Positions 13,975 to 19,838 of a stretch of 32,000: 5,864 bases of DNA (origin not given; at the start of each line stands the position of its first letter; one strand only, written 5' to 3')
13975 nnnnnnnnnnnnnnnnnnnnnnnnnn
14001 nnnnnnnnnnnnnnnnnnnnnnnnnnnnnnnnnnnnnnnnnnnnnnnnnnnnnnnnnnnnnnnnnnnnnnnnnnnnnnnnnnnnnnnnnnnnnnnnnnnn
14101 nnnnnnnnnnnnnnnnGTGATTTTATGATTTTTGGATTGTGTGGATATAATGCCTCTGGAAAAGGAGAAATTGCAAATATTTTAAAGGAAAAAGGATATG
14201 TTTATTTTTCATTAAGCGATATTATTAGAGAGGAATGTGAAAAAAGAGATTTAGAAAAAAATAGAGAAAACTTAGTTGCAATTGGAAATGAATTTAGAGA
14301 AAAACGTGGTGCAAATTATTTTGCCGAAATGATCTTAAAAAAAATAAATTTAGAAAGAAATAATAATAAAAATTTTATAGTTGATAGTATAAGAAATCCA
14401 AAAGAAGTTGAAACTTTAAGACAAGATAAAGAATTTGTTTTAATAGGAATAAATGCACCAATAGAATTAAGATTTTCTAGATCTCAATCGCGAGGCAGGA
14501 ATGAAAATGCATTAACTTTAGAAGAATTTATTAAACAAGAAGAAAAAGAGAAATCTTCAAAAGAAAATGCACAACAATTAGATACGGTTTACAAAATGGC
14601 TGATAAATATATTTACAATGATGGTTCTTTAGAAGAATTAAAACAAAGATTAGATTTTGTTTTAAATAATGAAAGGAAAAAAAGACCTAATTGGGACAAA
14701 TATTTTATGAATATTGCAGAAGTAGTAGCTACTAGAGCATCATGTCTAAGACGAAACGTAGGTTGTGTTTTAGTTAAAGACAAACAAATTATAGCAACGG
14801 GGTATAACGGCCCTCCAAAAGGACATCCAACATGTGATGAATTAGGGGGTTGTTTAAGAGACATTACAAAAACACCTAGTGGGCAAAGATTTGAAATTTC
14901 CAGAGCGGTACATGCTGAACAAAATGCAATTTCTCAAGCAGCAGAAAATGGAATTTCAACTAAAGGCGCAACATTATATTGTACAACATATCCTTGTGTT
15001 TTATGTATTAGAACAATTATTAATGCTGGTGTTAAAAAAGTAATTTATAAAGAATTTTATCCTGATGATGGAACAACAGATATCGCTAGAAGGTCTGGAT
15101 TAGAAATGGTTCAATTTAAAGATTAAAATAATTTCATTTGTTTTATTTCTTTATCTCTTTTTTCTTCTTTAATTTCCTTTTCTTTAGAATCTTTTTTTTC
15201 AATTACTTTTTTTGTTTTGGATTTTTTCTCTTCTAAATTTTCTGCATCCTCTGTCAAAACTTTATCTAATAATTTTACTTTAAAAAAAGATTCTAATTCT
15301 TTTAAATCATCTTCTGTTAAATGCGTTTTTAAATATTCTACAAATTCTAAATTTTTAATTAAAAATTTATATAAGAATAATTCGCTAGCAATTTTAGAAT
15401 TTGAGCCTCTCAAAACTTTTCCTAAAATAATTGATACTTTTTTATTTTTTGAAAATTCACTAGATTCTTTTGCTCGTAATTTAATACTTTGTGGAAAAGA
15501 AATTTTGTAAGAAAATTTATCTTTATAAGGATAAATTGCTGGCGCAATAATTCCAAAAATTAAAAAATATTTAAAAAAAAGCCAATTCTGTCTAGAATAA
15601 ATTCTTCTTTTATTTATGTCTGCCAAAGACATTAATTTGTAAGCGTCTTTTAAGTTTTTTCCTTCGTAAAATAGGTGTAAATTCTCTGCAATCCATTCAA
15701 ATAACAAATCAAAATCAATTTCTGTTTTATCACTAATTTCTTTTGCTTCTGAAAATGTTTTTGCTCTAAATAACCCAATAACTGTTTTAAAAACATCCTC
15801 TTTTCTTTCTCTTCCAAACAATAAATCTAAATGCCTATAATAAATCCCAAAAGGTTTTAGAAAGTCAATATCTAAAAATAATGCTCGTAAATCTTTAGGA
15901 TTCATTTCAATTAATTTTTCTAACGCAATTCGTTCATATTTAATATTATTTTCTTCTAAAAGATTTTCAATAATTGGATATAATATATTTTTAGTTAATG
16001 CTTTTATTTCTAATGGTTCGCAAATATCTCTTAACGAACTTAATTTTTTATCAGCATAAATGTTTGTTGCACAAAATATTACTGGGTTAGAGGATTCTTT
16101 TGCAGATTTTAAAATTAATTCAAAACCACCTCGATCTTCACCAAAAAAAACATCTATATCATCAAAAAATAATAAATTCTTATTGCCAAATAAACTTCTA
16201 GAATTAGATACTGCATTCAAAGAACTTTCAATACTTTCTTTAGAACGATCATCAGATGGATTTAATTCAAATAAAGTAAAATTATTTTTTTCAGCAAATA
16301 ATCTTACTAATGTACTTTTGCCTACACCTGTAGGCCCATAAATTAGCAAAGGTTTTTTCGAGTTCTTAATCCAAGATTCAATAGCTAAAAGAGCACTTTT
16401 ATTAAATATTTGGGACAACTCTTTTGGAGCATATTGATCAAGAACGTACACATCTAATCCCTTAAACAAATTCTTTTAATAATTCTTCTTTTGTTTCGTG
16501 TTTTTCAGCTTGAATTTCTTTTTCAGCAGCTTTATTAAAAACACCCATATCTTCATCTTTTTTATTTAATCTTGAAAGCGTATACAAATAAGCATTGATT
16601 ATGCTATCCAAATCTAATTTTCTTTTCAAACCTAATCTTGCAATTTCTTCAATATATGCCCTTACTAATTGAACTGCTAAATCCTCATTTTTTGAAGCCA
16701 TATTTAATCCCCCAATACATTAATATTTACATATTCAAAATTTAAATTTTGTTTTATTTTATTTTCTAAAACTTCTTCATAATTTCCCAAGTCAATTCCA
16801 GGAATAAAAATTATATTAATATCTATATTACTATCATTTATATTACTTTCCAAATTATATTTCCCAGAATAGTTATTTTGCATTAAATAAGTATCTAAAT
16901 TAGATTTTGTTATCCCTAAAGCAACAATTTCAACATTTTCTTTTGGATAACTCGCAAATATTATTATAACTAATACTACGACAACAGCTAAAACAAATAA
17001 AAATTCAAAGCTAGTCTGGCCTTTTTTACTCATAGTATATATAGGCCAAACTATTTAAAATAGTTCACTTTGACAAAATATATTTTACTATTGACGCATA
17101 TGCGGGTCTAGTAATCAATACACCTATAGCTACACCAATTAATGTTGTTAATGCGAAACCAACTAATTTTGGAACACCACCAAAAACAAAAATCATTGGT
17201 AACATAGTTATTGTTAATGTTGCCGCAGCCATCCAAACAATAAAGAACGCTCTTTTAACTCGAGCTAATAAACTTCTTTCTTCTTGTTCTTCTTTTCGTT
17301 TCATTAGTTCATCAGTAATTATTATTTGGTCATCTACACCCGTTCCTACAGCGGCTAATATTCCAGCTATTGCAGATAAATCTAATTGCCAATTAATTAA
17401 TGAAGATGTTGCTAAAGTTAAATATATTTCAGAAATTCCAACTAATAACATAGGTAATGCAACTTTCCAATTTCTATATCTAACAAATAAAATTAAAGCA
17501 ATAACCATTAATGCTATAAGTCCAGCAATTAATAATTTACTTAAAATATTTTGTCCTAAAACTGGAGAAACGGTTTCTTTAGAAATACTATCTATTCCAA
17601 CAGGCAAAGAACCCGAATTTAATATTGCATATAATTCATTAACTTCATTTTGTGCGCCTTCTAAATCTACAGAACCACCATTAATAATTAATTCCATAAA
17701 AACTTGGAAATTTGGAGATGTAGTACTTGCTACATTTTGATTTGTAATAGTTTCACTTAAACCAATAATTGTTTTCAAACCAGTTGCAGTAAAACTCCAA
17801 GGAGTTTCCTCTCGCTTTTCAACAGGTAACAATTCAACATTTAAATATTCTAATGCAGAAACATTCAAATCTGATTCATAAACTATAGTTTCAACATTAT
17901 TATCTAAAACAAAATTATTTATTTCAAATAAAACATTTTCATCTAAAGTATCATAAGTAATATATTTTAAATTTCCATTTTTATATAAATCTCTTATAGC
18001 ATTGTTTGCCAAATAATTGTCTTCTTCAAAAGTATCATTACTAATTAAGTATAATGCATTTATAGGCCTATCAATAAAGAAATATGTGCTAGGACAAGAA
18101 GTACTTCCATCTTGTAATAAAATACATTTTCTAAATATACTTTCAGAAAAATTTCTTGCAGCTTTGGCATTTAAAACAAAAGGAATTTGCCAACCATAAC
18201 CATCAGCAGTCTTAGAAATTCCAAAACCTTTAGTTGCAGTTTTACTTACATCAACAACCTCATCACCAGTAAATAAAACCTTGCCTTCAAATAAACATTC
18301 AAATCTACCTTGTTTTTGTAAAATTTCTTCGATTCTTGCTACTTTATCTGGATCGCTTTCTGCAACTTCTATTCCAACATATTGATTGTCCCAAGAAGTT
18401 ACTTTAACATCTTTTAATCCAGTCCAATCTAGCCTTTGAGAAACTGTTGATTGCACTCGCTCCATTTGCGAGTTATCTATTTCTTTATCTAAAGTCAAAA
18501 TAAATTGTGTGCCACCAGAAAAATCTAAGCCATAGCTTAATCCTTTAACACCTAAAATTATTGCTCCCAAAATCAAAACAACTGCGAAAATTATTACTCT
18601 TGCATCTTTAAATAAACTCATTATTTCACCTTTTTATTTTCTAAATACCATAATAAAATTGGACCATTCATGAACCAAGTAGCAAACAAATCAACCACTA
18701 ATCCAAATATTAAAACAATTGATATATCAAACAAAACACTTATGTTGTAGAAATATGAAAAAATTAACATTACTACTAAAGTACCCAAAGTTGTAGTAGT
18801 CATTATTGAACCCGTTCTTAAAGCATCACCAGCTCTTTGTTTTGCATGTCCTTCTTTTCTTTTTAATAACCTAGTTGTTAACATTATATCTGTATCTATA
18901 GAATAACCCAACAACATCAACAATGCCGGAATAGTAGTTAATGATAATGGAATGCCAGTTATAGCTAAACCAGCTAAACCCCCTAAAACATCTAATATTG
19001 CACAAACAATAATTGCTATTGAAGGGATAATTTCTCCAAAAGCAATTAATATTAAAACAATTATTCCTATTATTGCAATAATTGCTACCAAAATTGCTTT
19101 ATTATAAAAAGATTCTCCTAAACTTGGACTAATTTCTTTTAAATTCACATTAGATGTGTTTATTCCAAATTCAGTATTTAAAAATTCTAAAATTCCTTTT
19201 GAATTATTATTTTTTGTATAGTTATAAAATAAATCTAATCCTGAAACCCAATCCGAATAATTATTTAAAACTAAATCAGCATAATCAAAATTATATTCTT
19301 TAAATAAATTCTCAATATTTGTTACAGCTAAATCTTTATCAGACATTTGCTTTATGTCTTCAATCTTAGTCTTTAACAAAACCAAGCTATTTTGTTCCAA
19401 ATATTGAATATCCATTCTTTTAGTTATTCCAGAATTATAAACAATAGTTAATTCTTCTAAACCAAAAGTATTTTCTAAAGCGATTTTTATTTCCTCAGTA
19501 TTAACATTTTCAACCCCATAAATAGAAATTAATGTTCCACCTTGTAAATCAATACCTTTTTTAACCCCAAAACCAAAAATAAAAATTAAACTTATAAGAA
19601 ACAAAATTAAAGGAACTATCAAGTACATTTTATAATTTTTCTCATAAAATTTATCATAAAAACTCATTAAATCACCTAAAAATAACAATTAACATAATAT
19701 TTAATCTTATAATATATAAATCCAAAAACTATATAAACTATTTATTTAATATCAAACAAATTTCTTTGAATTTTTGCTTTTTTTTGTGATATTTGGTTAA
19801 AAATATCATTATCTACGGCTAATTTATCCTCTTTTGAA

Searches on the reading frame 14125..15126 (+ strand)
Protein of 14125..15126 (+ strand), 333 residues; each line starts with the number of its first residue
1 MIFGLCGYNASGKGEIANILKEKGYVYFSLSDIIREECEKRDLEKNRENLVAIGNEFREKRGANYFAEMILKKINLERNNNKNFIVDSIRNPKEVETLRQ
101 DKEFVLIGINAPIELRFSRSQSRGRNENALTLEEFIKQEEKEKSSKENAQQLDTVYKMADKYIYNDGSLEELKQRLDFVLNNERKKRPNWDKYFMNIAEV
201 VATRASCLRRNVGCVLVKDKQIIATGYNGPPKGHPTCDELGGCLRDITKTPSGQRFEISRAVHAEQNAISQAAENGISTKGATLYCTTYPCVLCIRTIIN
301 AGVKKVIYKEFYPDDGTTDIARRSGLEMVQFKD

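Call 9: search_protein_families(library=pfam, proteins=[window:14125-15126:+], max_evalue=0.01)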
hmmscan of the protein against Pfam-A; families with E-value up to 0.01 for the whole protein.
window:14125-15126:+ (333 aa): 6 families
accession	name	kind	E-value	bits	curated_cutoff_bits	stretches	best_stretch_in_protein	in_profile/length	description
PF00383.29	dCMP_cyt_deam_1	-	3.1e-27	94.9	25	1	189-308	2-100/102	Cytidine and deoxycytidylate deaminase zinc-binding region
PF14437.12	MafB19-deam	-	2e-22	80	27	1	189-319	2-110/142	MafB19-like deaminase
PF13238.12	AAA_18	-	3.4e-10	40.9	29.4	1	5-131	3-119/128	AAA domain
PF13207.12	AAA_17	-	5.6e-10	40.1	27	1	7-126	2-126/136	AAA domain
PF14439.12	Bd3614-deam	-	0.0019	18.6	38.5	1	261-327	34-103/113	Bd3614-like deaminase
PF21448.3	DNMK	-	0.0037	17.3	27.1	0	65-101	150-187/232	Deoxynucleotide monophosphate kinase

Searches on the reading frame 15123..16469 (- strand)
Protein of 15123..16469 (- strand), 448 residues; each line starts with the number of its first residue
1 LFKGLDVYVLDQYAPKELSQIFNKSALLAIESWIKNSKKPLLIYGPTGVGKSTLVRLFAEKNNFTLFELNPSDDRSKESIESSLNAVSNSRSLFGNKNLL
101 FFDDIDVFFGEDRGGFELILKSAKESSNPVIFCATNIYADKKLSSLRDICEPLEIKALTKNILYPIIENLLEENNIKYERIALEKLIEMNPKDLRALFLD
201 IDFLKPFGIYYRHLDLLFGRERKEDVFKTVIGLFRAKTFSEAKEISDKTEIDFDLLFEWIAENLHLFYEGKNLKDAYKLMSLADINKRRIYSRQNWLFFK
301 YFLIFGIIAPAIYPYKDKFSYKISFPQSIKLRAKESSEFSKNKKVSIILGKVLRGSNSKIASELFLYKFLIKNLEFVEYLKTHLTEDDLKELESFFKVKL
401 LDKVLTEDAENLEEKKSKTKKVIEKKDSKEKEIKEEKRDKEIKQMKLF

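Call 23: search_protein_families(library=pfam, proteins=[window:15123-16469:-], max_evalue=0.001)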
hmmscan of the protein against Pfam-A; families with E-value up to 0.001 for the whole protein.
window:15123-16469:- (448 aa): 8 families
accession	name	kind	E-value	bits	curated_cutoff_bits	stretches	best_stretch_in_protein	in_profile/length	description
PF00004.35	AAA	-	1e-10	42.6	21.2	1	41-141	1-113/131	ATPase family associated with various cellular activities (AAA)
PF13173.12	AAA_14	-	9.1e-07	29.4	27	1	38-127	2-88/129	AAA domain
PF03215.21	Rad17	-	1.1e-06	29.1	23.8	0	11-87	11-95/186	Rad17 P-loop domain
PF01637.24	ATPase_2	-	2.8e-05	24.5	33.2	1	26-63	7-45/225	ATPase domain predominantly from Archaea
PF13401.12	AAA_22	-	0.00015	22.5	27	1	37-80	4-50/130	AAA domain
PF13191.12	AAA_16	-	0.0003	21.8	32.6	0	38-60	24-46/167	AAA ATPase domain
PF14532.12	Sigma54_activ_2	-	0.0004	21.1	25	1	34-133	17-106/138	Sigma-54 interaction domain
PF07728.20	AAA_5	-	0.00041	20.8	22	1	40-86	1-48/139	AAA domain (dynein-related subfamily)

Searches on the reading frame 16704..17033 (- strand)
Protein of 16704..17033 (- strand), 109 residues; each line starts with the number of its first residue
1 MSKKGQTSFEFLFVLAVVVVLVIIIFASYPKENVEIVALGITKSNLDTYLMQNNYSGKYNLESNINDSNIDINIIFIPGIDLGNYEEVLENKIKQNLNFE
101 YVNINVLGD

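Call 23: search_protein_families(library=pfam, proteins=[window:16704-17033:-], max_evalue=0.001)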
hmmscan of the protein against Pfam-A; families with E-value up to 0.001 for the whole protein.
window:16704-17033:- (109 aa): 1 family
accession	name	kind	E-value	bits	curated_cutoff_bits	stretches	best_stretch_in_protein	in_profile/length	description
PF04021.17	Class_IIIsignal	-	0.00013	22.2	23.7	1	3-24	1-22/27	Class III signal peptide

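Call 45: search_protein_families(library=ncbifam, proteins=[window:16704-17033:-], max_evalue=0.1)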
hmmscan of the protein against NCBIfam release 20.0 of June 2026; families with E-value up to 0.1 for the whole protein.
window:16704-17033:- (109 aa): 0 families

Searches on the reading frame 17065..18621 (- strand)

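Call 23: search_protein_families(library=pfam, proteins=[window:17065-18621:-], max_evalue=0.001)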
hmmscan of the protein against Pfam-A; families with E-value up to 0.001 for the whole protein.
window:17065-18621:- (518 aa): 4 families
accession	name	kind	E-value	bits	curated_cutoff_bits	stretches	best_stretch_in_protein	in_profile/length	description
PF02355.23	SecD_SecF_C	-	9e-20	71.3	20.5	1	344-503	14-174/189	Protein export membrane protein SecD/SecF, C-terminal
PF07549.19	Sec_GG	-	1.7e-07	31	20.3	1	21-46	1-26/28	SecD/SecF GG Motif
PF00873.25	ACR_tran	-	5.5e-05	21.5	28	1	357-480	858-984/1021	AcrB/AcrD/AcrF family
PF03176.21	MMPL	-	0.00022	20.7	20.5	1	361-505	143-292/333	MMPL family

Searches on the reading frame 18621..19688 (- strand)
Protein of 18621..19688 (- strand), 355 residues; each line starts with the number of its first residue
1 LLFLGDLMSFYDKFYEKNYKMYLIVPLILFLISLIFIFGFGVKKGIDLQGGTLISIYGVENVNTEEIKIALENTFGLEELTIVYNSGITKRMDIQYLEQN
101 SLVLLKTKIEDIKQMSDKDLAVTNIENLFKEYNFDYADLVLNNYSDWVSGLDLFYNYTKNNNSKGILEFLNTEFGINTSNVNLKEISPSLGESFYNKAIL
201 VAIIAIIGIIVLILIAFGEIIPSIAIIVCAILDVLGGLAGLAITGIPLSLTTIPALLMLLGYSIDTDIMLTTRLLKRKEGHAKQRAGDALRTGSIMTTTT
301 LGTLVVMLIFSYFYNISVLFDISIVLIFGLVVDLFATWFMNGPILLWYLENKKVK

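Call 23: search_protein_families(library=pfam, proteins=[window:18621-19688:-], max_evalue=0.001)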
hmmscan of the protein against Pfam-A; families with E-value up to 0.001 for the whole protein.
window:18621-19688:- (355 aa): 2 families
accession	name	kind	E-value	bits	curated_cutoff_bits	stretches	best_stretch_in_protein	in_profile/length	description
PF02355.23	SecD_SecF_C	-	3.7e-30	105.2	20.5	1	172-350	7-188/189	Protein export membrane protein SecD/SecF, C-terminal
PF07549.19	Sec_GG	-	0.00035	20.4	20.3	1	35-54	1-20/28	SecD/SecF GG Motif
